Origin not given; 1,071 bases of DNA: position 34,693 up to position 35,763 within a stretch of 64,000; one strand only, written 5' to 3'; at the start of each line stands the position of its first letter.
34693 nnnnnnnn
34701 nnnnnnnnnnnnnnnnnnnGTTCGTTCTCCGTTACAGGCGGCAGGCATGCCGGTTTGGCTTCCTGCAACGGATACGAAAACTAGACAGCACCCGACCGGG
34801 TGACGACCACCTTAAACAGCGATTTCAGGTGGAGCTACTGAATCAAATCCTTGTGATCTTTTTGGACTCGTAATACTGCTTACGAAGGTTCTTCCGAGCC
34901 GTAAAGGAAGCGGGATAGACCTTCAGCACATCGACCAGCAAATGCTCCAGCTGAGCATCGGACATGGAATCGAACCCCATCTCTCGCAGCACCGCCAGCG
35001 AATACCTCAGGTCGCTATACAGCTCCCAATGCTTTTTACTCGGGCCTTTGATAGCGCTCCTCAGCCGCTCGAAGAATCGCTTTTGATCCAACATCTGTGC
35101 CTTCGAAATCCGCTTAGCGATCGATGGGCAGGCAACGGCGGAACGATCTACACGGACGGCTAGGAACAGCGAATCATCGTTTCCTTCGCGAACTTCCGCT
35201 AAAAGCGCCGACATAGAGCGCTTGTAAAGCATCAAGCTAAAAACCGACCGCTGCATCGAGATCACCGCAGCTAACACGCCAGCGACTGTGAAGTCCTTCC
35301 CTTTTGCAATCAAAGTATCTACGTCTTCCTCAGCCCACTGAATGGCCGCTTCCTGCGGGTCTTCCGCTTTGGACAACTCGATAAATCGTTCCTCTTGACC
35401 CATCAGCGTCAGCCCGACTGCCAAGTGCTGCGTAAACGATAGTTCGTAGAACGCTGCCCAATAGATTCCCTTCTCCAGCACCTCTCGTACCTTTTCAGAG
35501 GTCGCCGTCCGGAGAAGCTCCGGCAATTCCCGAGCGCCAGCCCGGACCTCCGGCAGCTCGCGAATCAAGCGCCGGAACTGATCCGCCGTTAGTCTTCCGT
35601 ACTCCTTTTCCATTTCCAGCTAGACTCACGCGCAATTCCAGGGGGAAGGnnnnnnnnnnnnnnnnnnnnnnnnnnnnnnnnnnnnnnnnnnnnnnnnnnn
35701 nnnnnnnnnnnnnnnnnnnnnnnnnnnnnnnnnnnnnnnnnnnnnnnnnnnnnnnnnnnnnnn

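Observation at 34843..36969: Head-to-head pair: orphan 256-aa protein and Shedu-like nuclease, a candidate two-gene cargo module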

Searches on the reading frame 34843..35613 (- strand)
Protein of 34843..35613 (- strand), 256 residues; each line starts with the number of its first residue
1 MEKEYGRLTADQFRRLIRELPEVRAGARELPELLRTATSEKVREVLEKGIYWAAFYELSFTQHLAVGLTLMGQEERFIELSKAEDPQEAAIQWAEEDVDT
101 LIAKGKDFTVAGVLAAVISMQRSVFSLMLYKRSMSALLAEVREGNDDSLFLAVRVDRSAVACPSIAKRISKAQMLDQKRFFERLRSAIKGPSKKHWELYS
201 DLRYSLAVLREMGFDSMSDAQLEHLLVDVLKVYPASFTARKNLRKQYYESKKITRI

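Call 4: search_protein_families(library=pfam, proteins=[window:34843-35613:-], max_evalue=0.1)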
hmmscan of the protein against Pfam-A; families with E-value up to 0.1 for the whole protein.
window:34843-35613:- (256 aa): 0 families

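Call 5: search_protein_families(library=padloc, proteins=[window:34843-35613:-], max_evalue=0.1)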
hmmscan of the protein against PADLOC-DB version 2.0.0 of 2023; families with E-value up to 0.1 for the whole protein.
window:34843-35613:- (256 aa): 0 families

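Call 10: find_homologous_proteins(query=window:34843-35613:-, max_evalue=0.001)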
Query window:34843-35613:- (256 aa): 196 proteins with E <= 0.001 among 4104 candidates; the best 120 are listed.
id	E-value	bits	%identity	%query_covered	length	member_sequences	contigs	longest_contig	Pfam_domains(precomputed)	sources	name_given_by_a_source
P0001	9.3e-159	544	100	100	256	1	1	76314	-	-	-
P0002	2.9e-132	457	82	100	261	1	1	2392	-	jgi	jgi:hypothetical protein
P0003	9.3e-122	423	75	100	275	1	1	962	-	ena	-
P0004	1.9e-115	402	71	98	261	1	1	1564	-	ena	-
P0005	3.0e-111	389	70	100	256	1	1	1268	-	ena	-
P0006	1.5e-109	383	69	98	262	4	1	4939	-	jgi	jgi:hypothetical protein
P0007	4.9e-109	381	70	98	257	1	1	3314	-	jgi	-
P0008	6.7e-106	371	67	100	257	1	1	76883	-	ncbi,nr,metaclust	ncbi:hypothetical protein AYO46_00745 [Betaproteobacteria bacterium SCGC AG-212-J23]|nr:hypothetical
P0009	1.7e-105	370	66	100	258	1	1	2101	-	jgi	-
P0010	1.6e-104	367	65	100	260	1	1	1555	-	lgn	-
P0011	2.0e-103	363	64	100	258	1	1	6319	-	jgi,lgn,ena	-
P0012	8.2e-102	358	67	96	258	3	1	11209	-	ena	-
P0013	1.1e-100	354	64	98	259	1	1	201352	-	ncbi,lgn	-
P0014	1.2e-98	347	63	99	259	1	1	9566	-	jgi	jgi:hypothetical protein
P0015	1.7e-97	344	59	100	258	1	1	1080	-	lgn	-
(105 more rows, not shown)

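Call 13: find_related_loci(query=A1, collection=genome_contigs, flank=10000)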
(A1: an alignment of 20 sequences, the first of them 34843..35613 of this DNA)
Query A1 (256 aa) in genome_contigs; peptide patterns used: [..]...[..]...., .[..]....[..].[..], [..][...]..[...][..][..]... (x = any residue, [..] = any of these).
79 stretches matched a pattern; 24 encode a relative of the query (tblastn E <= 1e-3); 24 distinct loci.
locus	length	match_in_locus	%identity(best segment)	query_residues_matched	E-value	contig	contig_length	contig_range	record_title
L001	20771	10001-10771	67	1-256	1e-115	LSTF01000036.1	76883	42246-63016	Betaproteobacteria bacterium SCGC AG-212-J23 AG-212-J23.2, whole genome shotgun sequence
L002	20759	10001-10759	64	3-253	3e-105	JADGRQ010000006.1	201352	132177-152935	MAG: Burkholderiales bacterium isolate Chersky.31_24 contig-100_7, whole genome shotgun sequence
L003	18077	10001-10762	58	2-253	3e-94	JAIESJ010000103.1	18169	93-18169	MAG: Burkholderiales bacterium isolate co.spades.METABAT.2.5kb_011 c_000000436068, whole genome shotgun sequence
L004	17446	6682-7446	54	1-253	3e-91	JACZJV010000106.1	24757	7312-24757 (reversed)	MAG: Burkholderiales bacterium isolate MAG28 betaproteobacteria_3_contig_713581, whole genome shotgun sequence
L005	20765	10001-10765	54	1-253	3e-88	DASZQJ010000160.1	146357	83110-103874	MAG TPA_asm: Burkholderiales bacterium isolate SMAG_U5994 k141_108626, whole genome shotgun sequence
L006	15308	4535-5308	52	1-256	1e-87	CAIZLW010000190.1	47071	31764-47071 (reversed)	MAG: uncultured beta proteobacterium isolate Loc090519-7m_bin-0592 genome assembly, contig: bin-0592:190/246, whole geno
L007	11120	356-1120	51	1-253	1e-87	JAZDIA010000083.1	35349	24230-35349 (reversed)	MAG: Pseudomonadota bacterium isolate MEGAHIT-group-0.38 k141_9039635, whole genome shotgun sequence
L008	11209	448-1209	50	2-253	3e-83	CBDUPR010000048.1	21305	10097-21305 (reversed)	MAG TPA_asm: uncultured Nitrosomonas sp. isolate SRR22808125_binner13_Refined_62 genome assembly, contig: ERZ25043434.13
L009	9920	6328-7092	49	2-254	1e-82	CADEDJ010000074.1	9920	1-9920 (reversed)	MAG: uncultured Nitrosomonas sp. isolate Nitrosomonas sp. RBC022 genome assembly, contig: MAG022_74, whole genome shotgu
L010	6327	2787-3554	48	1-254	1e-82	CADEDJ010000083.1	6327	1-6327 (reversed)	MAG: uncultured Nitrosomonas sp. isolate Nitrosomonas sp. RBC022 genome assembly, contig: MAG022_83, whole genome shotgu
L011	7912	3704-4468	49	2-254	2e-80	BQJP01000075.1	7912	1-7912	MAG: Thermodesulfobacteriota bacterium DHS20C13 DNA, sequence075, whole genome shotgun sequence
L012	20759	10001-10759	47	3-253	9e-80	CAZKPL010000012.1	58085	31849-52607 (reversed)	MAG TPA_asm: uncultured Nitrosomonas sp. isolate SRP263991_co5_92 genome assembly, contig: NODE_1195_length_58085_cov_8.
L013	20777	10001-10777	47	1-254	5e-80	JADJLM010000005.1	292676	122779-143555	MAG: Nitrosomonas sp. isolate EsbW_18-Q3-R4-48_BAT3C.13 tig00010036-10-2931370, whole genome shotgun sequence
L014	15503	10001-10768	48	1-254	3e-78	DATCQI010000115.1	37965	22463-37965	MAG TPA_asm: Rugosibacter sp. isolate SMAG_U7249 k141_1792, whole genome shotgun sequence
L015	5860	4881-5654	48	1-253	1e-77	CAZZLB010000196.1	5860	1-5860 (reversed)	MAG TPA_asm: uncultured Rhodoferax sp. isolate SRP124364_co1_277 genome assembly, contig: NODE_17209_length_5860_cov_3.8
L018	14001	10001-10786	46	1-256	1e-72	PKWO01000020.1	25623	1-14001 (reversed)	MAG: Oxalobacteraceae bacterium isolate palsa_996 73.20120500_P28.43_contig_1627, whole genome shotgun sequence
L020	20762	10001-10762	44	3-256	8e-67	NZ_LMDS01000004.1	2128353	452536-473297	Rhizobacter sp. Root404 contig_2, whole genome shotgun sequence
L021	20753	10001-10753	46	3-254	5e-73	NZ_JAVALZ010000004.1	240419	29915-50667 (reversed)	Uliginosibacterium sp. 31-16 NODE_4_length_240419_cov_57.771775, whole genome shotgun sequence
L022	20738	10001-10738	40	14-256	6e-56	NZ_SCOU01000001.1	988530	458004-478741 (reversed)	Methylobacillus flagellatus strain L1B NODE_1_length_988530_cov_51.062891, whole genome shotgun sequence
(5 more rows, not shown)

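Call 18: search_protein_families(library=pfam, proteins=[L001:8912-9949:-, L001:8409-8915:-, L001:7607-8464:-, L002:9529-9999:-, L002:9014-9505:-, L002:8359-8799:-, L003:9014-9541:-, L003:8144-8932:-, L004:3204-6593:-, L004:2372-2911:+], max_evalue=0.01)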
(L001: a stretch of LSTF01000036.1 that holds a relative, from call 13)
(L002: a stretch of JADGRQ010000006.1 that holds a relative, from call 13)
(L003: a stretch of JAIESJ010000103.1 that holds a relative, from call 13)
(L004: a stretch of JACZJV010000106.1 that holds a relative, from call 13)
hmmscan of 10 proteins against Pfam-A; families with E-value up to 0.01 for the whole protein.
L001:8912-9949:- (345 aa): 0 families

L001:8409-8915:- (168 aa): 0 families

L001:7607-8464:- (285 aa): 0 families

L002:9529-9999:- (156 aa): 1 family
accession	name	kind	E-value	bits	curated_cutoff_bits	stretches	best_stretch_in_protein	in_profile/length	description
PF18602.6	Rap1a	-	5.5e-17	62.5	27.7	1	55-155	1-90/90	Rap1a immunity proteins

L002:9014-9505:- (163 aa): 0 families

L002:8359-8799:- (146 aa): 0 families

L003:9014-9541:- (175 aa): 0 families

L003:8144-8932:- (262 aa): 1 family
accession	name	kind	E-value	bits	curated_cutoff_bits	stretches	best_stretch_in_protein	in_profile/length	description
PF05014.21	Nuc_deoxyrib_tr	-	2.3e-05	24.9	28.8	1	50-94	56-102/117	Nucleoside 2-deoxyribosyltransferase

L004:3204-6593:- (1129 aa): 5 families
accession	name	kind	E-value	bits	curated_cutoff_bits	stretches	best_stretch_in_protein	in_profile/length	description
PF24391.1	HD-CE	-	4.6e-49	167.9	27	1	62-325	3-262/263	HD-CE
PF24401.1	iHD-CE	-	0.00022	21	27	1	20-272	7-264/349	iHD-CE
PF13589.12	HATPase_c_3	-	0.00037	21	25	1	396-525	5-99/137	Histidine kinase-, DNA gyrase B-, and HSP90-like ATPase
PF02518.31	HATPase_c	-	0.0012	19.7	26.4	1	397-504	9-77/111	Histidine kinase-, DNA gyrase B-, and HSP90-like ATPase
PF01966.28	HD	-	0.0026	18.5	22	0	70-115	4-44/116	HD domain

L004:2372-2911:+ (179 aa): 1 family
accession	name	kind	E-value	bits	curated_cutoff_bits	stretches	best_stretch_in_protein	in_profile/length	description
PF18735.6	HEPN_RiboL-PSP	-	3e-25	89.7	28.4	1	15-176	4-187/191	RiboL-PSP-HEPN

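Call 19: search_protein_families(library=pfam, proteins=[L005:9172-9993:+, L005:8353-9138:+, L005:7857-8321:+, L006:3577-4230:-, L006:3031-3576:-, L012:8907-9680:-, L012:6516-8888:-, L012:4022-4489:-, L013:8813-9691:-, L013:5162-5791:-], max_evalue=0.01)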
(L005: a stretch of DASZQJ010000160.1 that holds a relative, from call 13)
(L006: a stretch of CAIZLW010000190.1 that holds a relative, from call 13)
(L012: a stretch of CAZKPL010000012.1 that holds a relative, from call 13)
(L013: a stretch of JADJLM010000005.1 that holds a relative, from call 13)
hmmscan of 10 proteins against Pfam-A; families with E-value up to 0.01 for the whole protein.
L005:9172-9993:+ (273 aa): 0 families

L005:8353-9138:+ (261 aa): 0 families

L005:7857-8321:+ (154 aa): 0 families

L006:3577-4230:- (217 aa): 0 families

L006:3031-3576:- (181 aa): 1 family
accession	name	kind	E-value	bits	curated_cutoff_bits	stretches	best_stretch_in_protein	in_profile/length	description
PF17680.6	FlgO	-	2.5e-37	128.1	22.6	1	40-171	1-127/130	FlgO protein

L012:8907-9680:- (257 aa): 1 family
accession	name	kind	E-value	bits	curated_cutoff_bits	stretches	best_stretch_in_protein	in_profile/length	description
PF04326.19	SLFN_AlbA_2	-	4.9e-11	43.6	25.3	1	12-116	1-93/118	Schlafen, AlbA_2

L012:6516-8888:- (790 aa): 1 family
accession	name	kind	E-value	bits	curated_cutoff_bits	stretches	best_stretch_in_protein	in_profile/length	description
PF03235.19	GmrSD_N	-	1.2e-28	101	33.2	2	39-185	8-197/199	GmrSD restriction endonuclease, N-terminal domain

L012:4022-4489:- (155 aa): 1 family
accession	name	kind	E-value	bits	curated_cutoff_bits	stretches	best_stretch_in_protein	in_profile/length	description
PF25679.1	DUF7947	-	4e-16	59.3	27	1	68-150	2-78/79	Family of unknown function (DUF7947)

L013:8813-9691:- (292 aa): 0 families

L013:5162-5791:- (209 aa): 0 families

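Call 20: search_protein_families(library=pfam, proteins=[L018:9249-9833:+, L018:8775-9146:+, L020:8140-9927:-, L020:6968-7906:-, L020:6058-6906:+, L021:9011-9829:+, L021:8241-8759:+, L021:7528-8151:+, L022:9013-9807:-, L022:8613-8948:-], max_evalue=0.01)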
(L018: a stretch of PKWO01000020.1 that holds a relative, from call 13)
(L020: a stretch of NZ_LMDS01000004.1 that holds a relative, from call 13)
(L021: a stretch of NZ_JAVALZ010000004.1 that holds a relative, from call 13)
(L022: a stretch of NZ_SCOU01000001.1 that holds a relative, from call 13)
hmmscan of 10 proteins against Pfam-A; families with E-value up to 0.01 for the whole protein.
L018:9249-9833:+ (194 aa): 1 family
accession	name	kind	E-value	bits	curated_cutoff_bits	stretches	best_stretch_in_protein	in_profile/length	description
PF18734.6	HEPN_AbiU2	-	2.5e-16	60.2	26.8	1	25-158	25-170/193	AbiU2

L018:8775-9146:+ (123 aa): 0 families

L020:8140-9927:- (595 aa): 3 families
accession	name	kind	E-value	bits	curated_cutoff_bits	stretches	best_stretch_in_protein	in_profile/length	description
PF13304.12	AAA_21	-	2.3e-15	57.9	27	1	287-362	235-302/304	AAA domain, putative AbiEii toxin, Type IV TA system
PF13175.12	AAA_15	-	5.4e-09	36.6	32.1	1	286-362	297-373/374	AAA ATPase domain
PF02463.25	SMC_N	-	3.4e-07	30.3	40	0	287-369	134-208/220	RecF/RecN/SMC N terminal domain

L020:6968-7906:- (312 aa): 4 families
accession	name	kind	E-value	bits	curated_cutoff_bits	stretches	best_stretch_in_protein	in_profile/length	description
PF04471.18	Mrr_cat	-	1.9e-30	105.8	21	1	134-246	3-115/115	Restriction endonuclease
PF22722.2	NA-iREase1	-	1.2e-08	35.3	27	1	140-236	1-98/106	NACHT-associated inactive Restriction Endonuclease 1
PF01396.24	Zn_ribbon_Top1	-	9.6e-08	32.1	32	1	270-303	3-34/39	Topoisomerase DNA binding C4 zinc finger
PF13156.12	Mrr_cat_2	-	0.0054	17.1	22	1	145-232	11-98/127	Restriction endonuclease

L020:6058-6906:+ (282 aa): 2 families
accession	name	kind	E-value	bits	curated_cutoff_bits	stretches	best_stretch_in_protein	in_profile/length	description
PF12872.13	OST-HTH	-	4.2e-07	30.2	23.8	1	209-272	9-69/71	OST-HTH/LOTUS domain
PF12358.13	DUF3644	-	0.0041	17.2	27.6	1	107-149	79-123/183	Domain of unknown function (DUF3644)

L021:9011-9829:+ (272 aa): 0 families

L021:8241-8759:+ (172 aa): 0 families

L021:7528-8151:+ (207 aa): 0 families

L022:9013-9807:- (264 aa): 1 family
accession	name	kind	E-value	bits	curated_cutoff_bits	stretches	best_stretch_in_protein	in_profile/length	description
PF13588.12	HSDR_N_2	-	3.3e-07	30.8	25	1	63-123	36-97/110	Type I restriction enzyme R protein N terminus (HSDR_N)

L022:8613-8948:- (111 aa): 1 family
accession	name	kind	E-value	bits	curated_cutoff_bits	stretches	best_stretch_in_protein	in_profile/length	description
PF07411.17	DUF1508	-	1.8e-46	156.2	22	2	10-56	1-47/48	Domain of unknown function (DUF1508)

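Call 22: search_protein_families(library=phrogs, proteins=[window:34843-35613:-], max_evalue=0.1)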
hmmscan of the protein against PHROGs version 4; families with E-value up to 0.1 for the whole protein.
window:34843-35613:- (256 aa): 0 families

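Call 23: search_protein_families(library=ncbifam, proteins=[window:34843-35613:-], max_evalue=0.1)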
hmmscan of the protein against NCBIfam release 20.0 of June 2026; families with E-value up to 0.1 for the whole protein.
window:34843-35613:- (256 aa): 0 families

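Call 25: search_solved_structures(query=A1, max_evalue=10)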
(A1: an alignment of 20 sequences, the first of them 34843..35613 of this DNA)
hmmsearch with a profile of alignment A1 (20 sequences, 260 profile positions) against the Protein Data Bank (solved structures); distinct sequences matched with E-value up to 10: 1.
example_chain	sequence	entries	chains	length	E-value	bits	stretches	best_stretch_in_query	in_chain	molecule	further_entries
9jm8_A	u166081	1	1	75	0.33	13.6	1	24-88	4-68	LRD-7A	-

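Call 28: find_related_loci(query=A1, collection=metagenome_contigs, flank=10000)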
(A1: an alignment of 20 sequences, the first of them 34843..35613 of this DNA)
Query A1 (256 aa) in metagenome_contigs; peptide patterns used: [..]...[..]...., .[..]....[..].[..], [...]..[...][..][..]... (x = any residue, [..] = any of these).
246 stretches matched a pattern; 52 encode a relative of the query (tblastn E <= 1e-3); 51 distinct loci.
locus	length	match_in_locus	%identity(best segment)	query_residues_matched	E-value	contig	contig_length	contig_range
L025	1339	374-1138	69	1-253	2e-129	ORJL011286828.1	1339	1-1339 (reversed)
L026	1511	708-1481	64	1-256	1e-121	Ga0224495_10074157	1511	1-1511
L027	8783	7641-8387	66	7-253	3e-110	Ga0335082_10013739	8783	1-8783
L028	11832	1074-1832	57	3-253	8e-95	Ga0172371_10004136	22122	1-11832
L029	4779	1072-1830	57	3-253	7e-95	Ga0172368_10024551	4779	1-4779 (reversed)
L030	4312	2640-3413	58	1-256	1e-94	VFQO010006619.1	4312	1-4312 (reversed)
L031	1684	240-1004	55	1-253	9e-99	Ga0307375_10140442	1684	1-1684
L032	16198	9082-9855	55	1-256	3e-92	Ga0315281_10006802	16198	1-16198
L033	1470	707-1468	58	2-253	2e-98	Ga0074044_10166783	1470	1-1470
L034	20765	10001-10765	52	1-253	4e-86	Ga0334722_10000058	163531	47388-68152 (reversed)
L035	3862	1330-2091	50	2-253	3e-84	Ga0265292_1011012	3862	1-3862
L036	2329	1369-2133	49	2-254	3e-85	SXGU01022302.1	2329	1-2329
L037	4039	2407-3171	50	2-254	5e-83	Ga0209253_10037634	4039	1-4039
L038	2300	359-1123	50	2-254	6e-85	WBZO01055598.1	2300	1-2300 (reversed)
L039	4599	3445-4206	48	2-253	6e-82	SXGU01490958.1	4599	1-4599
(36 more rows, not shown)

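Call 34: predict_structure(alignment_id=A1)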
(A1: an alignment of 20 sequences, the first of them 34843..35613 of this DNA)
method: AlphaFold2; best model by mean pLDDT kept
length: 256 residues; sequences in the alignment: 20
mean_pLDDT: 71.1   pTM: 0.54
mean pLDDT of the five models: 71.1, 70.6, 67.3, 65.6, 64.4
residues with pLDDT >= 90: 29; 70-90: 97; 50-70: 119; < 50: 11
segments of 3 or more residues with pLDDT < 50: 1-4, 22-24
pLDDT, mean of each block of 10 residues (from residue 1): 51 58 52 66 63 74 67 71 73 59 58 71 72 84 93 87 88 93 87 56 65 66 74 77 79 59
secondary structure, 60 per line:
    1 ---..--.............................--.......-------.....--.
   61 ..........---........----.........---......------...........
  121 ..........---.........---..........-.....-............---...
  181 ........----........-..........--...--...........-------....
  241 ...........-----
elements in order: H10-36 H39-45 H53-57 H60-70 H74-81 H86-94 H98-103 H110-130 H134-142 H146-155 H157-161 H163-174 H178-188 H193-200 H202-211 H219-229 H237-251

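Call 40: fold_search(model_id=the predicted structure, library=pdb)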
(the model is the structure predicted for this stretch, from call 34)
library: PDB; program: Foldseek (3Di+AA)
matches with E <= 10: 64; with E <= 0.001: 0
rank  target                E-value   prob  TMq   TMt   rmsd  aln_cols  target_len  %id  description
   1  2rha                  1.2e+00  0.05  0.12  0.13  14.9       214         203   16  Crystal structure of a predicted dna-binding transcriptional regulator (saro_1072) from novosphingobium aromaticivorans  (released 2007-10-30)
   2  9gin                  1.4e+00  0.14  0.17  0.12  12.9       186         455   16  SOS2 in complex with compound 11 (released 2025-02-05)
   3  1wnv_A                2.2e+00  0.06  0.16  0.18  17.2       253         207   12  D136A mutant of Heme Oxygenase from Corynebacterium diphtheriae (HmuO) (released 2004-11-09)
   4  1iw1_B                2.3e+00  0.07  0.17  0.20  16.7       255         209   13  Crystal structure of a heme oxygenase (HmuO) from Corynebacterium diphtheriae complexed with heme in the ferrous state (released 2003-04-04)
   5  6z0c_D                2.4e+00  0.06  0.15  0.19  24.4       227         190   14  Structure of in silico modelled artificial Maquette-3 protein (released 2021-03-17)
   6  6d82_A                2.6e+00  0.06  0.16  0.20  13.9       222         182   13  Structure of the Bovine p85a BH domain (released 2018-05-23)
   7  6lm1_A                2.6e+00  0.04  0.13  0.15  18.4       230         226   13  The crystal structure of cyanorhodopsin (CyR) N4075R from cyanobacteria Tolypothrix sp. NIES-4075 (released 2020-10-21)
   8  6d85_A                3.0e+00  0.07  0.16  0.20  20.1       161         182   20  Structure of the Bovine p85a BH domain E217K mutant (released 2018-05-23)
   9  3sdg                  3.0e+00  0.04  0.12  0.14  18.8       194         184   10  Ethionamide Boosters Part 2: Combining Bioisosteric Replacement and Structure-Based Drug Design to Solve Pharmacokinetic (released 2011-12-07)
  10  6mrp_A                3.3e+00  0.07  0.16  0.20  19.9       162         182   18  Structure of the Bovine p85a BH domain R228E mutant (released 2019-01-30)
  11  1wnw_A                3.3e+00  0.04  0.13  0.15  19.1       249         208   12  D136N mutant of Heme Oxygenase from Corynebacterium diphtheriae (HmuO) (released 2004-11-09)
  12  3k5q_A                3.4e+00  0.04  0.14  0.10  18.6       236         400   15  Crystal structure of FBF-2/FBE complex (released 2009-11-03)
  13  8fod_B                3.8e+00  0.03  0.15  0.11  22.1       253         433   10  Cryo-EM structure of S. cerevisiae DNA polymerase alpha-primase complex in Apo state conformation II (released 2023-05-31)
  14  6d86_A                3.9e+00  0.06  0.16  0.20  20.0       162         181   20  Structure of the Bovine p85a BH domain (released 2018-05-23)
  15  6d81_A                4.3e+00  0.05  0.16  0.20  15.8       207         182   14  Structure of the Bovine p85a BH domain (released 2018-05-23)
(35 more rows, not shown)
